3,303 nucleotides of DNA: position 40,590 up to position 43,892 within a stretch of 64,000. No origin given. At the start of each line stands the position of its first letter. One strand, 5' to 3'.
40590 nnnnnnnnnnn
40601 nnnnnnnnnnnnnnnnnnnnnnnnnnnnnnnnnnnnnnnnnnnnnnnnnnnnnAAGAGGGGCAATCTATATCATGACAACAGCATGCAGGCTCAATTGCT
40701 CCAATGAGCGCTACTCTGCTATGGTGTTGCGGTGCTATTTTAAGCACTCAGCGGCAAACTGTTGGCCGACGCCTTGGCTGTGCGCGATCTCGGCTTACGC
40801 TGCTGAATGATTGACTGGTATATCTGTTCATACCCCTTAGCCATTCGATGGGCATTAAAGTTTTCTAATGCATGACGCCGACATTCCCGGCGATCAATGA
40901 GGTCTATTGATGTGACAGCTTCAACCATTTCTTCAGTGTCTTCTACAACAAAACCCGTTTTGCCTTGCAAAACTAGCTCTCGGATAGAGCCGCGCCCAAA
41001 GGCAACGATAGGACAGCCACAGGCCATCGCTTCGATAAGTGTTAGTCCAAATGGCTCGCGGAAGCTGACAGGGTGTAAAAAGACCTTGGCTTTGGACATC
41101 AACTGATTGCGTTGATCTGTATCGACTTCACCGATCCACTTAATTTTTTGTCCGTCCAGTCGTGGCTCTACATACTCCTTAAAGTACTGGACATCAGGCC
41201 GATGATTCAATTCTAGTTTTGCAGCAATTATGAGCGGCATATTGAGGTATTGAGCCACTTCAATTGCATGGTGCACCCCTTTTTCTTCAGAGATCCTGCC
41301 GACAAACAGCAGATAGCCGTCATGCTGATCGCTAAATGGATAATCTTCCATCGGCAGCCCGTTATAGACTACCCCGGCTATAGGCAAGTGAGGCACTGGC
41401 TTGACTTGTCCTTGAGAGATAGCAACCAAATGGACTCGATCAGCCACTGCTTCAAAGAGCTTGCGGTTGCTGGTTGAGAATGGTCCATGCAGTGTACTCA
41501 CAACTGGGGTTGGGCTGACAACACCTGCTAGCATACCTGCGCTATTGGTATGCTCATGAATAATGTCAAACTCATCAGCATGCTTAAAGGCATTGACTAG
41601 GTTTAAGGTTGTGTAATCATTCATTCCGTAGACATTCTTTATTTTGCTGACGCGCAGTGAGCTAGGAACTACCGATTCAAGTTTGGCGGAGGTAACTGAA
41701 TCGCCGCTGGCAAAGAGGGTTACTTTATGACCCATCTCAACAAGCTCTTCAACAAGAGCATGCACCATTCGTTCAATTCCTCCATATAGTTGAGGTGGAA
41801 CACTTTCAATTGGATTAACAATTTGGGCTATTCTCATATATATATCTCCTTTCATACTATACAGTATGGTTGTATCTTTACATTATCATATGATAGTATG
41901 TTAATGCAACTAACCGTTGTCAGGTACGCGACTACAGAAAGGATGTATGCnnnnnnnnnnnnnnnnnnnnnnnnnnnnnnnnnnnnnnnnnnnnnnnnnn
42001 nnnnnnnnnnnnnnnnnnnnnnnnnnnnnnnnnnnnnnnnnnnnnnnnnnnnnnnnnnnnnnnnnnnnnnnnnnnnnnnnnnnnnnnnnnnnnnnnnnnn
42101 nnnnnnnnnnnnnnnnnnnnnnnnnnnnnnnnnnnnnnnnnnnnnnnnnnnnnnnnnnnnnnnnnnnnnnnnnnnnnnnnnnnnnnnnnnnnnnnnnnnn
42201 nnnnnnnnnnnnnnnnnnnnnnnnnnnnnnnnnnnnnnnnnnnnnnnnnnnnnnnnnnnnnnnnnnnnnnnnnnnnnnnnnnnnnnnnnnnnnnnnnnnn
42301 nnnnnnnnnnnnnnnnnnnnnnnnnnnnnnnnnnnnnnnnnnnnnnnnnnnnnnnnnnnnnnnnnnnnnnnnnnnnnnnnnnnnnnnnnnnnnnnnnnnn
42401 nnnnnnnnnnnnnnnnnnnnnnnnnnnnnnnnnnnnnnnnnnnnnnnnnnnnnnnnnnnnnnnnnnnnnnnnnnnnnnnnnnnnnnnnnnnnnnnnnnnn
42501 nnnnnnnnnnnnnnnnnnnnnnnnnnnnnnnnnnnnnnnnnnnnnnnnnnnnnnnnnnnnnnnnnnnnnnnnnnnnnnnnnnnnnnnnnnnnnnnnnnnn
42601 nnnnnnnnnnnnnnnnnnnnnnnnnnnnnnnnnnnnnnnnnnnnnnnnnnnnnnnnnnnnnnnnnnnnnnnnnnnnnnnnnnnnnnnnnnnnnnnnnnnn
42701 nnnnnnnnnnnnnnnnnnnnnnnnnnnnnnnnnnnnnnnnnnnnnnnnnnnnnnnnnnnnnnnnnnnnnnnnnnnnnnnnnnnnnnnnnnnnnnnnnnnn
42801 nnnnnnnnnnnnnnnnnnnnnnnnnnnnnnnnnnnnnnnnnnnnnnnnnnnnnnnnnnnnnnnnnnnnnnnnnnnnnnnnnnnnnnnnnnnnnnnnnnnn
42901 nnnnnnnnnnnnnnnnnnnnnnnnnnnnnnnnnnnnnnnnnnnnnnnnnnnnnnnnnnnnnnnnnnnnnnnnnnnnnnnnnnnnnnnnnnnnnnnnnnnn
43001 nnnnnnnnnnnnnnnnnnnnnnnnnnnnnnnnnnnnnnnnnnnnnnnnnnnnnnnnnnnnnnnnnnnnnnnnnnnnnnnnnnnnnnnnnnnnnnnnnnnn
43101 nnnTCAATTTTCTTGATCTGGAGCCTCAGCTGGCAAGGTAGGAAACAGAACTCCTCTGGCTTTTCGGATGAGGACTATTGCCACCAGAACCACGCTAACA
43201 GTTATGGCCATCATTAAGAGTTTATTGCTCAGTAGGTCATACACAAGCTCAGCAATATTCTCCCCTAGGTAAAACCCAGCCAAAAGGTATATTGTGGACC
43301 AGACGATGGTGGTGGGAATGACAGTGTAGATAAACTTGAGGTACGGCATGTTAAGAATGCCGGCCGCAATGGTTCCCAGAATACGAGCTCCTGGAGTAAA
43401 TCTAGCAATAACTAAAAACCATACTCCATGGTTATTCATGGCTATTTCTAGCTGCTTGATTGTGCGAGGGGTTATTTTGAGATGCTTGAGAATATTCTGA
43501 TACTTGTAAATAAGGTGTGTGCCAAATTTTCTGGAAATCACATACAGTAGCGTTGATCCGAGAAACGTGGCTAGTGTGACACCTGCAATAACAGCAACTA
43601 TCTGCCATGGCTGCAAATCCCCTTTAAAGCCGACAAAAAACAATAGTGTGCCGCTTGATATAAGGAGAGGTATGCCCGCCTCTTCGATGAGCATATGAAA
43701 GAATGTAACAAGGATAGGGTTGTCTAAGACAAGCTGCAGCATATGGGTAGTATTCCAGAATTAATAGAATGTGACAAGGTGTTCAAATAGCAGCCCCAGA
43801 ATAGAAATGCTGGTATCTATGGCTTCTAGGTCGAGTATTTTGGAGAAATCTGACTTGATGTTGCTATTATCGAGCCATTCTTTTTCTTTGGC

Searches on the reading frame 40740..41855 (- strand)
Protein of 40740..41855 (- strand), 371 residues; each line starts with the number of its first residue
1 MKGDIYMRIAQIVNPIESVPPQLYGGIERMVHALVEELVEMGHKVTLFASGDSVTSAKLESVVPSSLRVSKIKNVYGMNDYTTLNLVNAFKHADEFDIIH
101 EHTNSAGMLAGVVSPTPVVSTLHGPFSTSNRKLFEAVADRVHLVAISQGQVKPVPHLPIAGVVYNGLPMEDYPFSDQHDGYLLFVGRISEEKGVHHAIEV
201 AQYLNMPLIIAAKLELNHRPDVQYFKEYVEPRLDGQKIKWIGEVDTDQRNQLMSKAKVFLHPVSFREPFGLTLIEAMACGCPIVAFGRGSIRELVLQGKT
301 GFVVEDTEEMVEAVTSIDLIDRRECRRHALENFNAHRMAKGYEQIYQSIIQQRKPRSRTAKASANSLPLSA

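Call 56: search_protein_families(library=pfam, proteins=[window:40740-41855:-], max_evalue=0.001)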
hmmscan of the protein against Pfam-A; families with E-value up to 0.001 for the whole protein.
window:40740-41855:- (371 aa): 6 families
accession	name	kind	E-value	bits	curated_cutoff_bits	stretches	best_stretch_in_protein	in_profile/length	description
PF00534.26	Glycos_transf_1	-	1.5e-27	96.7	26.4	1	177-317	13-155/172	Glycosyl transferases group 1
PF13692.12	Glyco_trans_1_4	-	3.7e-23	82.8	27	1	181-316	3-138/142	Glycosyl transferases group 1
PF13439.12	Glyco_transf_4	-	6.9e-15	55.9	28.5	1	24-148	1-142/170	Glycosyltransferase Family 4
PF13579.12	Glyco_trans_4_4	-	2e-08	35.2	29.7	1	25-125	1-104/158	Glycosyl transferase 4-like domain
PF13524.12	Glyco_trans_1_2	-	3.6e-08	33.9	25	1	233-333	27-129/144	Glycosyl transferase-like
PF20706.3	GT4-conflict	-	1.1e-05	25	26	1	245-295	271-320/385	Family 4 Glycosyltransferase in conflict systems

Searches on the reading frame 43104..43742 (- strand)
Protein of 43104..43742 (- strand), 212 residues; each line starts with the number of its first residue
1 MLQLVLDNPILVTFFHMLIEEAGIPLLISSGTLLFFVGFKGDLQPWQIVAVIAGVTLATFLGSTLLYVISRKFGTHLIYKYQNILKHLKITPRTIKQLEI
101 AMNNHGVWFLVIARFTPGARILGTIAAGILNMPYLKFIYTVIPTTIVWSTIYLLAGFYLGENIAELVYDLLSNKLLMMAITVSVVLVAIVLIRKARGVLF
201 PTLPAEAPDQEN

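Call 56: search_protein_families(library=pfam, proteins=[window:43104-43742:-], max_evalue=0.001)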
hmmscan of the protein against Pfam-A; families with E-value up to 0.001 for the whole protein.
window:43104-43742:- (212 aa): 1 family
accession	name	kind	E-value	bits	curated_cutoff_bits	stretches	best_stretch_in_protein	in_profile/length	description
PF09335.16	VTT_dom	-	9.9e-14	52.3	33.9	1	32-156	5-121/123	VTT domain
